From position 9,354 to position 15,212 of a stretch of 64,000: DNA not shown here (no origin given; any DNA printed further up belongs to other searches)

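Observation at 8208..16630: Complete lysis cassette coupled to a signal-less giant protein: phage 3' module or type-10-secretion-like release system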

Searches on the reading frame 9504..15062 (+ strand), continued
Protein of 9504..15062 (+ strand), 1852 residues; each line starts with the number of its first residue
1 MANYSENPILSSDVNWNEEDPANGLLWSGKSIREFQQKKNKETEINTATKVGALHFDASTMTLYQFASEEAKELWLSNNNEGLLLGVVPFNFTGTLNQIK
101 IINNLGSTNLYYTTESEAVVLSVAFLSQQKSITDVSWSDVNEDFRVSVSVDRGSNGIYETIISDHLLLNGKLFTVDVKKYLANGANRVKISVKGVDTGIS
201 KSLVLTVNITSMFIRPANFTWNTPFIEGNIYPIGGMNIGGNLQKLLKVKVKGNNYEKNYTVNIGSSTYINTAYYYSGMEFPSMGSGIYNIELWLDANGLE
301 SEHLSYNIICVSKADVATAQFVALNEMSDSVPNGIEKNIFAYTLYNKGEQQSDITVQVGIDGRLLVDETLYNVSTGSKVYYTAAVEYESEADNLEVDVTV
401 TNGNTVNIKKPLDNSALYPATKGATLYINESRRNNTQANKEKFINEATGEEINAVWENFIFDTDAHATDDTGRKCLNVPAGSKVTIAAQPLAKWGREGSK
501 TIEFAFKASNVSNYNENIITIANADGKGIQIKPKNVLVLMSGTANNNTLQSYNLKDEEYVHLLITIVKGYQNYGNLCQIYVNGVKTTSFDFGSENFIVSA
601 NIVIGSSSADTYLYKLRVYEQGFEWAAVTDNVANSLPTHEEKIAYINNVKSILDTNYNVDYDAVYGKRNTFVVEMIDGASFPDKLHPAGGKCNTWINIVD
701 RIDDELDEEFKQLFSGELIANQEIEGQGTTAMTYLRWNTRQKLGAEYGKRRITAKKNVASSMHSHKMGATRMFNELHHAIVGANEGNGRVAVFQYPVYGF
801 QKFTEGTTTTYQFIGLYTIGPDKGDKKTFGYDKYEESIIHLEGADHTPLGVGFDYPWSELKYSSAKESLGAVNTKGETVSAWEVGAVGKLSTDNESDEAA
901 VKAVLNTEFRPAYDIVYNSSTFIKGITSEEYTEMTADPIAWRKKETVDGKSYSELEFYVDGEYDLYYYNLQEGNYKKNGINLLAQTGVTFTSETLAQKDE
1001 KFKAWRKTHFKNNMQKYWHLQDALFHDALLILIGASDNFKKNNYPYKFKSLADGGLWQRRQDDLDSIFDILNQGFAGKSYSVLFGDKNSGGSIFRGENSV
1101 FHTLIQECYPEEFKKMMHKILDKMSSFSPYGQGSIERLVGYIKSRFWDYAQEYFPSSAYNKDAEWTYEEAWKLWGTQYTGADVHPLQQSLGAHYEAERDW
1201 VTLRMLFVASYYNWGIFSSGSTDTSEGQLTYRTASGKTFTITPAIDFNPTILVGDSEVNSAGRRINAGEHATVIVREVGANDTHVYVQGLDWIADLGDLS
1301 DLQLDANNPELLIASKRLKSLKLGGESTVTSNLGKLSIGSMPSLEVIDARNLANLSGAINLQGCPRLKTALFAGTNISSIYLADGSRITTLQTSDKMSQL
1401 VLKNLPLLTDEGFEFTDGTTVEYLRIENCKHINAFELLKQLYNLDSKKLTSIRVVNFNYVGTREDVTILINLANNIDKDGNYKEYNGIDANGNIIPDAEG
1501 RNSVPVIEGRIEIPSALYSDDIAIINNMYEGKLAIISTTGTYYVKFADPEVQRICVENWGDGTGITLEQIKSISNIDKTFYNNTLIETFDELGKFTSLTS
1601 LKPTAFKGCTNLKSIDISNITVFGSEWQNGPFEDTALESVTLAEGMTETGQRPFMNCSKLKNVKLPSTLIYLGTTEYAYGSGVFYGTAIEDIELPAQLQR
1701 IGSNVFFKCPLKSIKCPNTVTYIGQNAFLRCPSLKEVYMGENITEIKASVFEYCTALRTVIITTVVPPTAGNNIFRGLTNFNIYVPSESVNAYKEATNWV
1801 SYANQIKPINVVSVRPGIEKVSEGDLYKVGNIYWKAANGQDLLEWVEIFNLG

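Call 26: find_related_loci(query=A1, collection=genome_contigs, flank=10000)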
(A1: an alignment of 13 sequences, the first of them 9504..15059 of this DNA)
Query A1 (1852 aa) in genome_contigs; peptide patterns used: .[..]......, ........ (x = any residue, [..] = any of these).
95 stretches matched a pattern; 14 encode a relative of the query (tblastn E <= 1e-3); 14 distinct loci.
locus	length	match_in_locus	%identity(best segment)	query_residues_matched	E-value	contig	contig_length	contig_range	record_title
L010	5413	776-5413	48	27-1556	0e+0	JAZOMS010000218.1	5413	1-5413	MAG: Alistipes sp. isolate T1900045646_YK20190340.MAGScoT_cleanbin_000016 SGB_8167_k141_274402, whole genome shotgun seq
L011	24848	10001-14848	48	55-1665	0e+0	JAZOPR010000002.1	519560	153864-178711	MAG: Alistipes sp. isolate T1900045573_YK20190267.MAGScoT_cleanbin_000004 SGB_7986_k141_2872003, whole genome shotgun se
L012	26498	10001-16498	39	1-1810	0e+0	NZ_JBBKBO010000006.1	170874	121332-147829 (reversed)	Prevotella sp. HCN-7019 assembly_contig_6, whole genome shotgun sequence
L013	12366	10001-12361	48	61-839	0e+0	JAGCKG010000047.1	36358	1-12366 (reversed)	MAG: Alistipes sp. isolate RGIG9868 Yak_Rectum-3__c196196, whole genome shotgun sequence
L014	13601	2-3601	52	798-1810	0e+0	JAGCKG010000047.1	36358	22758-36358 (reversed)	MAG: Alistipes sp. isolate RGIG9868 Yak_Rectum-3__c196196, whole genome shotgun sequence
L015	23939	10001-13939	27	146-1443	3e-96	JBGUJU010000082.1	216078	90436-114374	MAG: Sodaliphilus sp. isolate ruminal_MAG_297 ruminal_MAG_297_contig_0084, whole genome shotgun sequence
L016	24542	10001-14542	25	9-1469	4e-87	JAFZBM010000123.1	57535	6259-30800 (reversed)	MAG: Bacteroidales bacterium isolate RGIG7615 Water_buffalos_Omasum-5__c768623, whole genome shotgun sequence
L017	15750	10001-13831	26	175-1432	4e-86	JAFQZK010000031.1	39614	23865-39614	MAG: Muribaculaceae bacterium isolate RGIG2290 Goat_Duodenum-5__c426173, whole genome shotgun sequence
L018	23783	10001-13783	27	175-1413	2e-92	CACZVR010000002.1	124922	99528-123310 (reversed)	MAG: uncultured Bacteroidales bacterium isolate RUG12992 genome assembly, contig: RUG12992_asm_2, whole genome shotgun s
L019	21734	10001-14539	24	27-1469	3e-87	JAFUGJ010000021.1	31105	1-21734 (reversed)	MAG: Bacteroidales bacterium isolate RGIG4470 Roe_deer_Omasum-5__c2001, whole genome shotgun sequence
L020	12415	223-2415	26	719-1414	2e-53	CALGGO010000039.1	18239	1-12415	MAG TPA_asm: uncultured Prevotellaceae bacterium isolate ERR1278103_bin.191_CONCOCT_v1.1_MAG genome assembly, contig: ER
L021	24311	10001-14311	24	83-1474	2e-73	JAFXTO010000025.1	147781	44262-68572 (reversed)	MAG: Bacteroidaceae bacterium isolate RGIG6733 Sheep_Rumen-2__c2712, whole genome shotgun sequence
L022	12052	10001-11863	24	196-744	6e-24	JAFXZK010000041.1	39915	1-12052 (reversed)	MAG: Bacteroidaceae bacterium isolate RGIG6885 Sheep_Rumen-5__c579585, whole genome shotgun sequence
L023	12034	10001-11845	23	200-744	1e-21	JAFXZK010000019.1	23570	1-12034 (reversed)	MAG: Bacteroidaceae bacterium isolate RGIG6885 Sheep_Rumen-5__c242372, whole genome shotgun sequence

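Call 28: find_encoding_contigs(protein=P0125, flank=10000, max_places=10)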
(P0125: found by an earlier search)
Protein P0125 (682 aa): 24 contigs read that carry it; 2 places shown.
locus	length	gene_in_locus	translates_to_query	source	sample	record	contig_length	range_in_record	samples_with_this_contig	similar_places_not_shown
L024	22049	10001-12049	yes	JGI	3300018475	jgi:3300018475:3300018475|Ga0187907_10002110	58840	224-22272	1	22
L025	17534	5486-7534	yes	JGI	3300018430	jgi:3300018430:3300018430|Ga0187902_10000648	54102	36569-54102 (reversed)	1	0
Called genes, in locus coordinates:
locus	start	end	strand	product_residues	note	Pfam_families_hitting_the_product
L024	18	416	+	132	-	-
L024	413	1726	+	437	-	PF01507:PAPS_reduct (faint), PF11922:DUF3440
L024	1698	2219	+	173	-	PF02195:ParB_N (faint)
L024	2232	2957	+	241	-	PF01925:TauE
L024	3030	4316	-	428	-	PF13428:TPR_14 (faint), PF13432:TPR_16 (faint), PF14559:TPR_19 (faint), PF13431:TPR_17 (faint)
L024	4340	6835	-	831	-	PF00521:DNA_topoisoIV, PF03989:DNA_gyraseA_C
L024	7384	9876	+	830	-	PF02861:Clp_N, PF13191:AAA_16, PF00004:AAA, PF17871:AAA_lid_9, PF00004:AAA, PF07724:AAA_2, PF07728:AAA_5, PF10431:ClpB_D2-small, +9 more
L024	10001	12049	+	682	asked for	PF13589:HATPase_c_3, PF02518:HATPase_c (weak), PF00183:HSP90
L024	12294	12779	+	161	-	-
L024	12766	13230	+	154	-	PF00959:Phage_lysozyme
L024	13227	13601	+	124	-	-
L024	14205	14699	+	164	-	PF04542:Sigma70_r2, PF08281:Sigma70_r4_2, PF04545:Sigma70_r4 (weak)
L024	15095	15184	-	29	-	-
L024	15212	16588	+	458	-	PF06439:3keto-disac_hyd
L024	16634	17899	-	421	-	PF00817:IMS, PF11798:IMS_HHH (weak), PF11799:IMS_C, PF13438:DUF4113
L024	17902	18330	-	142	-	PF00717:Peptidase_S24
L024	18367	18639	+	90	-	-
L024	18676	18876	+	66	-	-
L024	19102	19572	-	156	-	PF03061:4HBT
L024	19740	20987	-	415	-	PF00144:Beta-lactamase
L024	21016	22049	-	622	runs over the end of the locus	PF02837:Glyco_hydro_2_N, PF00703:Glyco_hydro_2, PF02836:Glyco_hydro_2_C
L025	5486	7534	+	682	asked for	PF13589:HATPase_c_3, PF02518:HATPase_c (weak), PF00183:HSP90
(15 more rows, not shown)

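Call 38: search_protein_families(library=phrogs, proteins=[L009:2-775:+, L009:850-1281:+, L009:1281-1925:+, L009:1922-4135:+, L009:10921-11166:+, L024:12294-12779:+, L024:13227-13601:+, L024:18367-18639:+, L024:18676-18876:+], max_evalue=0.001)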
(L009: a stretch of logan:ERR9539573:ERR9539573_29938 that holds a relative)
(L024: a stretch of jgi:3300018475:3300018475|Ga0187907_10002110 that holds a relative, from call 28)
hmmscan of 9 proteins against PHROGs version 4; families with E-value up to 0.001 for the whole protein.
L009:2-775:+ (257 aa): 2 families
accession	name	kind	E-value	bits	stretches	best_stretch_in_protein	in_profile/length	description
phrog_26635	-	unknown function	1.6e-183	611.8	1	1-256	222-477/482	-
phrog_1328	-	head and packaging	5.3e-07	30.2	1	58-207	125-265/583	major head protein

L009:850-1281:+ (143 aa): 1 family
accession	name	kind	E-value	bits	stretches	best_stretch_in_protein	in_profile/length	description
phrog_23743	-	unknown function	5.8e-52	177.1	2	1-70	1-70/165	-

L009:1281-1925:+ (214 aa): 1 family
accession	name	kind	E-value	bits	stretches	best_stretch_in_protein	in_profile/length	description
phrog_22135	-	unknown function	2.1e-99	332.5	1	1-214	1-212/212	-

L009:1922-4135:+ (737 aa): 0 families

L009:10921-11166:+ (81 aa): 0 families

L024:12294-12779:+ (161 aa): 1 family
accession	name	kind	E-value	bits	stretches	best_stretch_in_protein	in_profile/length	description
phrog_15037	-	unknown function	1.3e-13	51.8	1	8-157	13-161/167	-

L024:13227-13601:+ (124 aa): 0 families

L024:18367-18639:+ (90 aa): 2 families
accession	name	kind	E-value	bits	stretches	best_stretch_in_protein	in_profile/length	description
phrog_14475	-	unknown function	5.4e-07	30.9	0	60-89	11-40/68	-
phrog_16183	-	unknown function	0.00016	22.8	0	60-86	32-58/120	-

L024:18676-18876:+ (66 aa): 0 families

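Call 39: search_protein_families(library=pfam, proteins=[L009:2-775:+, L009:850-1281:+, L009:1281-1925:+, L009:1922-4135:+, L009:10921-11166:+, L024:12294-12779:+, L024:13227-13601:+, L024:18367-18639:+, L024:18676-18876:+], max_evalue=0.01)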
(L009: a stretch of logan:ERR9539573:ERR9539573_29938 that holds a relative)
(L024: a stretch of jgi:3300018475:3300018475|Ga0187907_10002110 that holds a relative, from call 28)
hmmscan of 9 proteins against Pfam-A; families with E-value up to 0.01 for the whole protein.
L009:2-775:+ (257 aa): 1 family
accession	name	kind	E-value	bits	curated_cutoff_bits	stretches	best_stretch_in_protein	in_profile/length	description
PF17236.8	SU10_MCP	-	1.6e-25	90.7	24.1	1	22-250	78-289/292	SU10 major capsid protein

L009:850-1281:+ (143 aa): 0 families

L009:1281-1925:+ (214 aa): 0 families

L009:1922-4135:+ (737 aa): 0 families

L009:10921-11166:+ (81 aa): 0 families

L024:12294-12779:+ (161 aa): 1 family
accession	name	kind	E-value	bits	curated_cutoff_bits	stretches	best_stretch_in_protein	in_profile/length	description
PF05105.17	Phage_holin_4_1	-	0.00038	21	22.2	1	21-111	5-89/116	Bacteriophage holin family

L024:13227-13601:+ (124 aa): 0 families

L024:18367-18639:+ (90 aa): 2 families
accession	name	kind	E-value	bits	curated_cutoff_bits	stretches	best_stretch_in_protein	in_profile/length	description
PF02066.20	Metallothio_11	-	0.00014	22.4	27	0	57-81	1-23/54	Metallothionein family 11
PF11660.13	DUF3262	-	0.0068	17.1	27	0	6-43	32-69/76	Protein of unknown function (DUF3262)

L024:18676-18876:+ (66 aa): 0 families

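Call 44: find_encoding_contigs(protein=P0126, flank=10000, max_places=6)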
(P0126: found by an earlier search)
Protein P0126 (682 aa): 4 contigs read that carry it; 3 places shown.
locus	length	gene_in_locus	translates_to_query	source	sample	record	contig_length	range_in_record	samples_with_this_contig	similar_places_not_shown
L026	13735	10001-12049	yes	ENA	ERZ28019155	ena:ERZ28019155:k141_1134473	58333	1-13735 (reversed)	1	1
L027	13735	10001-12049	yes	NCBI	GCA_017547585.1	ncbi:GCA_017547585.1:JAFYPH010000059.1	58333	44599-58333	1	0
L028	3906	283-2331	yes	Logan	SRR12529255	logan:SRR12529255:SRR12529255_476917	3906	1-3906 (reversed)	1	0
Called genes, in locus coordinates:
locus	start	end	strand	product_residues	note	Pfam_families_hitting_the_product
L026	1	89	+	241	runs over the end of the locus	PF01925:TauE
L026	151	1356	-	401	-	PF00860:Xan_ur_permease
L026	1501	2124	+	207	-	PF14681:UPRTase, PF00156:Pribosyltran (weak)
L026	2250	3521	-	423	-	PF07719:TPR_2 (faint), PF13428:TPR_14 (faint), PF13432:TPR_16 (faint), PF14559:TPR_19 (faint), PF13431:TPR_17 (faint), PF13414:TPR_11 (faint)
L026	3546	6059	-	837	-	PF00521:DNA_topoisoIV, PF03989:DNA_gyraseA_C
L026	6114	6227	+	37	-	-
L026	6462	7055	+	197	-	PF28549:NDPSase_N, PF00293:NUDIX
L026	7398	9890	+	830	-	PF02861:Clp_N, PF13191:AAA_16, PF00004:AAA, PF17871:AAA_lid_9, PF00004:AAA, PF07724:AAA_2, PF07728:AAA_5, PF10431:ClpB_D2-small, +9 more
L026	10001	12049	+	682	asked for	PF13589:HATPase_c_3, PF02518:HATPase_c (weak), PF00183:HSP90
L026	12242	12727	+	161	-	-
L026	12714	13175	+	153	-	PF00959:Phage_lysozyme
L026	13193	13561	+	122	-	-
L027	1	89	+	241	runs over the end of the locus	PF01925:TauE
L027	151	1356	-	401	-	PF00860:Xan_ur_permease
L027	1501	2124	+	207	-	PF14681:UPRTase, PF00156:Pribosyltran (weak)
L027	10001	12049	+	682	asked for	PF13589:HATPase_c_3, PF02518:HATPase_c (weak), PF00183:HSP90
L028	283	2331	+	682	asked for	PF13589:HATPase_c_3, PF02518:HATPase_c (weak), PF00183:HSP90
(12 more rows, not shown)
